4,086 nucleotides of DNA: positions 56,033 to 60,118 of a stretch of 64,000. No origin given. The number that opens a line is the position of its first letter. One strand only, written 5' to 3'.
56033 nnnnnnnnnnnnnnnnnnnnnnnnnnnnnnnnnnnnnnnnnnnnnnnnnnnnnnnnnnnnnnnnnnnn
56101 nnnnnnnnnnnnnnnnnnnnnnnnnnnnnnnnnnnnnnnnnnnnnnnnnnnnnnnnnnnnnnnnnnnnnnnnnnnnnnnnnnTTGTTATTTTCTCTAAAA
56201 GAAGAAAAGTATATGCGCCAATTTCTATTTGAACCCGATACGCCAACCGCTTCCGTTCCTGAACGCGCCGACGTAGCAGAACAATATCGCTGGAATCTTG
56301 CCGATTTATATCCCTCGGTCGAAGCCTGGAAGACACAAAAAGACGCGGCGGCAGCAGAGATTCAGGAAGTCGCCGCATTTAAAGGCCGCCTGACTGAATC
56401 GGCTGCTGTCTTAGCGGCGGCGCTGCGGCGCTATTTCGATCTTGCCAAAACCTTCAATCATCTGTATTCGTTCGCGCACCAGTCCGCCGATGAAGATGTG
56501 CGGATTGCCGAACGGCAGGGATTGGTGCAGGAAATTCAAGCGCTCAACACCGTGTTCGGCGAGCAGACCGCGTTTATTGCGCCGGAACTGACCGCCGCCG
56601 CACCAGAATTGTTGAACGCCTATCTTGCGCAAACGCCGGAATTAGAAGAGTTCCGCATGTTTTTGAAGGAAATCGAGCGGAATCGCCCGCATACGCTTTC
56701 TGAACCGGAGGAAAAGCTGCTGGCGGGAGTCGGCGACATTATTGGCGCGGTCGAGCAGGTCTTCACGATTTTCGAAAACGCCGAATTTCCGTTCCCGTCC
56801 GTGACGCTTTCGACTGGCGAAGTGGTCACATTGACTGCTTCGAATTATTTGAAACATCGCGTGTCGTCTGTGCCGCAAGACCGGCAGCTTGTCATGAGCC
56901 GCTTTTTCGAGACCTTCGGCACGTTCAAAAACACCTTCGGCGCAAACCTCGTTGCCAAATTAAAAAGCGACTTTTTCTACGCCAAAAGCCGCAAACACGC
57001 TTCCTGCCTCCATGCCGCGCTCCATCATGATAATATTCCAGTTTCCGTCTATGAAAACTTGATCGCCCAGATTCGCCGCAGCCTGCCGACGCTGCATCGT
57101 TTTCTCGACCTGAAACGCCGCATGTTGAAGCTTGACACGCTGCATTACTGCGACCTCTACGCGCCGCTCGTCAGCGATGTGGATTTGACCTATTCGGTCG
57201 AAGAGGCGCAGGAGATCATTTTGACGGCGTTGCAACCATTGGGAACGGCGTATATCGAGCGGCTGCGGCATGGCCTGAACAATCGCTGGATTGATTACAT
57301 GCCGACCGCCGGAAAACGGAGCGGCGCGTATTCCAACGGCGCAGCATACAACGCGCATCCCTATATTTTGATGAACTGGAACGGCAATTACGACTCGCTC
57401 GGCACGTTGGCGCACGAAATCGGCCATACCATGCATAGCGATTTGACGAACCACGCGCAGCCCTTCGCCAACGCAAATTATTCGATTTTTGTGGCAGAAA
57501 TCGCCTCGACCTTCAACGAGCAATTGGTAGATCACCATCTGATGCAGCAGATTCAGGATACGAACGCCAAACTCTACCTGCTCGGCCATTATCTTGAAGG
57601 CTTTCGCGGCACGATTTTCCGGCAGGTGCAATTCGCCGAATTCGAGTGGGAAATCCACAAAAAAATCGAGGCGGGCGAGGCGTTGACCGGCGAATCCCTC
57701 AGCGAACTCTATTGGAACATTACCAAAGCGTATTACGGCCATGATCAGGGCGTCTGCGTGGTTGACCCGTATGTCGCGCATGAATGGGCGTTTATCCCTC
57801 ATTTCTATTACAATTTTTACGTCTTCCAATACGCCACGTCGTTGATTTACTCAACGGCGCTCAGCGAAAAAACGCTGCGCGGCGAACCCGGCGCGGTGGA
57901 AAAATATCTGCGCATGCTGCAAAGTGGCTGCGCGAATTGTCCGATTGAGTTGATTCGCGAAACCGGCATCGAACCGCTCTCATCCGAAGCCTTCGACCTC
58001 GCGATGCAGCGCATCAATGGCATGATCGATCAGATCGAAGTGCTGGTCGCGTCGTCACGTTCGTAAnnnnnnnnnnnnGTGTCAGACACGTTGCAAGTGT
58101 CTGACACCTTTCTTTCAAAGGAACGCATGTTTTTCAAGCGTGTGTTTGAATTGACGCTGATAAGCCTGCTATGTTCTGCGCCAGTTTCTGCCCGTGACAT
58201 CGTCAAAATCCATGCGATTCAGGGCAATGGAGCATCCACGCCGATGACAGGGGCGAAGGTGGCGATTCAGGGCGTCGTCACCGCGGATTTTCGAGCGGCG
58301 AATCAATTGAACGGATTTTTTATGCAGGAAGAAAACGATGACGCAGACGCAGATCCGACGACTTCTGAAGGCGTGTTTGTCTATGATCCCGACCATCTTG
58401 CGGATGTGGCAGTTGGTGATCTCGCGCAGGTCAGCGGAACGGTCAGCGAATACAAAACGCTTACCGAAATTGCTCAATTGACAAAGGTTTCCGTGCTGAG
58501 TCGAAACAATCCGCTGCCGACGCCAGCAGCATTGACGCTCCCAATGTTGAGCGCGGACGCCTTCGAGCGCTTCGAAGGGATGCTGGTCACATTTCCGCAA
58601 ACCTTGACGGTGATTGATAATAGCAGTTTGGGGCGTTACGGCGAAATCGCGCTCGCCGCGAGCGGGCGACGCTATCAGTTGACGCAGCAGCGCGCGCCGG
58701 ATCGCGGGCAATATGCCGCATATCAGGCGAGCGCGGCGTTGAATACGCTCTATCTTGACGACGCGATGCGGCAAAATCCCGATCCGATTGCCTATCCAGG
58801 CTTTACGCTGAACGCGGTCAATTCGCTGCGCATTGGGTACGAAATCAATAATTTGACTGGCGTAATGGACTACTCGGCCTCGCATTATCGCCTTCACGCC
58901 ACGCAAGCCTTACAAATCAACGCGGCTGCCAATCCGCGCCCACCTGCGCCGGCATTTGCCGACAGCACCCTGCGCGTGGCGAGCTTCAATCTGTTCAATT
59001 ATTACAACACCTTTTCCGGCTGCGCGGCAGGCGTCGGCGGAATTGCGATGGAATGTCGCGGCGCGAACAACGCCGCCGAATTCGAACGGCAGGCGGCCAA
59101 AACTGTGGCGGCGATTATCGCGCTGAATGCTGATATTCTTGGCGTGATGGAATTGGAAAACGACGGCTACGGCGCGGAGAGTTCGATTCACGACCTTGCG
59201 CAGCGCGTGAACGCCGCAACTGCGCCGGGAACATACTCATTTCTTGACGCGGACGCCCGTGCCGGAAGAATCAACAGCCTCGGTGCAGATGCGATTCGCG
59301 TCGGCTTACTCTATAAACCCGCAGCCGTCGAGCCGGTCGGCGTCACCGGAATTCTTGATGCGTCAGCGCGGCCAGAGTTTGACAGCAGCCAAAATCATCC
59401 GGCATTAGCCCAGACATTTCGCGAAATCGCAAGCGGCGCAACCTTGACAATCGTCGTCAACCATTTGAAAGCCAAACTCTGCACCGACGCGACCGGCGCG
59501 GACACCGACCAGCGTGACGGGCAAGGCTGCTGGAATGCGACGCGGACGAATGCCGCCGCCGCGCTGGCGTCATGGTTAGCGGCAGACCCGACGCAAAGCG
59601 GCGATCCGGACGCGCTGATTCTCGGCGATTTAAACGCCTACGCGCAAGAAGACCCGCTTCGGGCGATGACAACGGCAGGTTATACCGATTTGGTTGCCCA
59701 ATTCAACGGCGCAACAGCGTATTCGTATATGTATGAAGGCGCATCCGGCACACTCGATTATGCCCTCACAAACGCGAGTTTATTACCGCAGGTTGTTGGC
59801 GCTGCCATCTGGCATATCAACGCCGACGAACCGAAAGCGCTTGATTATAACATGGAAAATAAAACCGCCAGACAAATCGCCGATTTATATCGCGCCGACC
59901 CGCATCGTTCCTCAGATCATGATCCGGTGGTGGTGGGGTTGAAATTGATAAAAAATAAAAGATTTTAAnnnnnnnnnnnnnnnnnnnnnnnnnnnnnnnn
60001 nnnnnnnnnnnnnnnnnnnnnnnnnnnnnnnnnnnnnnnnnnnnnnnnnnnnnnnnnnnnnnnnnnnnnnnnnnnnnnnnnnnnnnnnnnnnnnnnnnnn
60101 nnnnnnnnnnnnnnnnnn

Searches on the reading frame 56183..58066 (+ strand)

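Call 58: search_protein_families(library=pfam, proteins=[window:56183-58066:+], max_evalue=0.00001)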
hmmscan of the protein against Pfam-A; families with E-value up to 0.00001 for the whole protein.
window:56183-58066:+ (627 aa): 2 families
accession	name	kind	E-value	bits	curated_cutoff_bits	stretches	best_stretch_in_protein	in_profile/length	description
PF01432.26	Peptidase_M3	-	3.9e-60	204.9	27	1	232-609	9-456/457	Peptidase family M3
PF08439.15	Peptidase_M3_N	-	1.2e-16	61.1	25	1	135-204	1-70/70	Oligopeptidase F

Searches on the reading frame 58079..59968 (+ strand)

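Call 58: search_protein_families(library=pfam, proteins=[window:58079-59968:+], max_evalue=0.00001)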
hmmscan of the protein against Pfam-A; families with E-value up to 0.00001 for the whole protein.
window:58079-59968:+ (629 aa): 1 family
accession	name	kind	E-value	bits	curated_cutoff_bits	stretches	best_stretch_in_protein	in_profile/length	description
PF03372.29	Exo_endo_phos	-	9.6e-10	39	24.5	1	314-614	8-225/225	Endonuclease/Exonuclease/phosphatase family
